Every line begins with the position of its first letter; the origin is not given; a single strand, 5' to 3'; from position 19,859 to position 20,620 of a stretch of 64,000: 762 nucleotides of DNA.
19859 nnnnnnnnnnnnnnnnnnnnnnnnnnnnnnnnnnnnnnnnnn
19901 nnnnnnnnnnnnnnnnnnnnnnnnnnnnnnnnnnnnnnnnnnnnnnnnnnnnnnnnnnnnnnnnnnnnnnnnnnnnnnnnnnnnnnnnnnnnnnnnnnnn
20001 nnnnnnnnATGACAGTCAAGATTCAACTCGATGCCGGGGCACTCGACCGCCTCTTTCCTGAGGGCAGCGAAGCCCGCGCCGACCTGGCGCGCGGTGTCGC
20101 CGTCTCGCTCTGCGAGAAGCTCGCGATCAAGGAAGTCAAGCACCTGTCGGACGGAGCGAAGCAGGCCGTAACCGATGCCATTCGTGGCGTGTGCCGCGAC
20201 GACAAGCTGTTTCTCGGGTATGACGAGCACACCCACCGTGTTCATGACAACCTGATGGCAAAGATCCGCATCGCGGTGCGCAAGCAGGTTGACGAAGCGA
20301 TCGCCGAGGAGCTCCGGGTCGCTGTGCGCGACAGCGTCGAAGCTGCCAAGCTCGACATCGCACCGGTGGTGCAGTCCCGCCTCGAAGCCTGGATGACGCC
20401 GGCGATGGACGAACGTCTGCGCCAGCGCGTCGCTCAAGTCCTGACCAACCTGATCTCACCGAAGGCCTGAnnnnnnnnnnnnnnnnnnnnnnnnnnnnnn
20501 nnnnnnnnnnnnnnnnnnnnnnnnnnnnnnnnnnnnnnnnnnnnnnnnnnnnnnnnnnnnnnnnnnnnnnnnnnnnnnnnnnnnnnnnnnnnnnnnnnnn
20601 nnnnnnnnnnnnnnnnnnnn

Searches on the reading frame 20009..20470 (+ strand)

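Call 66: search_protein_families(library=pfam, proteins=[window:20009-20470:+], max_evalue=0.01)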
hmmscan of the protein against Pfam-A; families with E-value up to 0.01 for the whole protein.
window:20009-20470:+ (153 aa): 0 families

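Call 67: search_protein_families(library=ncbifam, proteins=[window:20009-20470:+], max_evalue=0.05)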
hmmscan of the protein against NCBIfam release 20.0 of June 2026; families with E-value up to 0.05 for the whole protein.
window:20009-20470:+ (153 aa): 1 family
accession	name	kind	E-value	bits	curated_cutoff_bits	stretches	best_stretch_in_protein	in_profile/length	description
TIGR01610.1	phage_O_Nterm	equivalog_domain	0.03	14.8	45.5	0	68-106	38-76/95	phage replication protein O, N-terminal domain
